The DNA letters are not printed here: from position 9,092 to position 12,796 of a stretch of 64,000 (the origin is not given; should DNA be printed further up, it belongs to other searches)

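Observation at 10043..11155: Full-length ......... intein inserted at the thiyl-radical cysteine of class II ribonucleotide reductase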

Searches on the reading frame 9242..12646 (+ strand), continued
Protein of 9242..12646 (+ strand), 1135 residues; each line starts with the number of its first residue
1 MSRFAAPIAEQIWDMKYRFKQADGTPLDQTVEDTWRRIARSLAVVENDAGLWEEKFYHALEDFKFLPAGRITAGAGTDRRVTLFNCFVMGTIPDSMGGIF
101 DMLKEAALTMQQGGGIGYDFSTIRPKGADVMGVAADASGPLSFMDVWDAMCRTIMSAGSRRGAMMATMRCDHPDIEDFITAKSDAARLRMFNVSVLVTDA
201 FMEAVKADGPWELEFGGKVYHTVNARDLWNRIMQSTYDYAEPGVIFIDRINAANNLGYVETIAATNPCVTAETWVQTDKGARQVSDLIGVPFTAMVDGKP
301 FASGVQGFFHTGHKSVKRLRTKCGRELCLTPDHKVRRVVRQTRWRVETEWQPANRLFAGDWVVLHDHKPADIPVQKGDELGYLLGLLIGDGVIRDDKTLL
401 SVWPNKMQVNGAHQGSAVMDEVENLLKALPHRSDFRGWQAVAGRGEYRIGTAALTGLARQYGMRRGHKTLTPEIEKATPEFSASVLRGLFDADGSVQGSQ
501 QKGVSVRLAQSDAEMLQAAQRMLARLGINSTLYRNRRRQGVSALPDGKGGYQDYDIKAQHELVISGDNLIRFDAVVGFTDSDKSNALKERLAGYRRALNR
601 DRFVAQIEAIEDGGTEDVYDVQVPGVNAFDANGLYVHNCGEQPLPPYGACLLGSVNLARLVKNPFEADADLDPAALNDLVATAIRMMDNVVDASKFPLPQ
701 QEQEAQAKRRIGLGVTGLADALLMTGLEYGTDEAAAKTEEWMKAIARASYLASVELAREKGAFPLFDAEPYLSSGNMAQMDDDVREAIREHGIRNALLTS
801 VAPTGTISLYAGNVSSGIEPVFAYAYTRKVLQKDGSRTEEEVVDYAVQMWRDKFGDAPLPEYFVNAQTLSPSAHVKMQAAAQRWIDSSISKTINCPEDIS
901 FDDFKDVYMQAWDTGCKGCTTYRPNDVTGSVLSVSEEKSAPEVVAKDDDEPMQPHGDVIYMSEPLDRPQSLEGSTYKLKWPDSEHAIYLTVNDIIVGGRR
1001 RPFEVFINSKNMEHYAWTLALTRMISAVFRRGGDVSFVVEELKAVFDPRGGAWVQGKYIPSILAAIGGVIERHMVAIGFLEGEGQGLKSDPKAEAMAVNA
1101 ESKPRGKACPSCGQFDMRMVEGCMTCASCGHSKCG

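Call 16: find_encoding_contigs(protein=window:9242-12646:+, flank=3000, max_places=4)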
Protein window:9242-12646:+ (1135 aa): 4 contigs read that carry it; 4 places shown.
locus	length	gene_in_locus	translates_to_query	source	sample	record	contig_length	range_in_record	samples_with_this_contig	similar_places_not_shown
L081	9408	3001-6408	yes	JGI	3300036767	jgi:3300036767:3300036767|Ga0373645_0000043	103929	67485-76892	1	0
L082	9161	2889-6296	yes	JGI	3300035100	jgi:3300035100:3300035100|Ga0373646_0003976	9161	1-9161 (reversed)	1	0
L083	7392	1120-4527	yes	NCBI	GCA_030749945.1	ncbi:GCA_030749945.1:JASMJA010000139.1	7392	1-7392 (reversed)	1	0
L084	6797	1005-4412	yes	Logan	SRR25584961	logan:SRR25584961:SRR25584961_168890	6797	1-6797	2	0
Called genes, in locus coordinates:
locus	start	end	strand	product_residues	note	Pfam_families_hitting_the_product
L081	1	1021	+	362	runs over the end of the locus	PF13393:tRNA-synt_His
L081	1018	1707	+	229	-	PF01634:HisG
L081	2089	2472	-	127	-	PF03061:4HBT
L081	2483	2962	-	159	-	PF07370:DUF1489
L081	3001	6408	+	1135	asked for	PF00317:Ribonuc_red_lgN, PF02867:Ribonuc_red_lgC, PF14890:Intein_splicing, PF14528:LAGLIDADG_3, PF12637:TSCPD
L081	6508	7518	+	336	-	PF09982:LpxR (faint)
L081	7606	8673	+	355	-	PF13403:Hint_2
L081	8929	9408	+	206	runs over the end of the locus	PF00163:Ribosomal_S4, PF01479:S4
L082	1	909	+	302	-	PF13393:tRNA-synt_His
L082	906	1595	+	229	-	PF01634:HisG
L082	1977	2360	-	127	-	PF03061:4HBT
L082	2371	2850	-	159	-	PF07370:DUF1489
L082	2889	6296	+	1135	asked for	PF00317:Ribonuc_red_lgN, PF02867:Ribonuc_red_lgC, PF14890:Intein_splicing, PF14528:LAGLIDADG_3, PF12637:TSCPD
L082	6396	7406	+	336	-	PF09982:LpxR (faint)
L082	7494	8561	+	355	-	PF13403:Hint_2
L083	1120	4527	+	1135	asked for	PF00317:Ribonuc_red_lgN, PF02867:Ribonuc_red_lgC, PF14890:Intein_splicing, PF14528:LAGLIDADG_3, PF12637:TSCPD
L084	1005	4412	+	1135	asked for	PF00317:Ribonuc_red_lgN, PF02867:Ribonuc_red_lgC, PF14890:Intein_splicing, PF14528:LAGLIDADG_3, PF12637:TSCPD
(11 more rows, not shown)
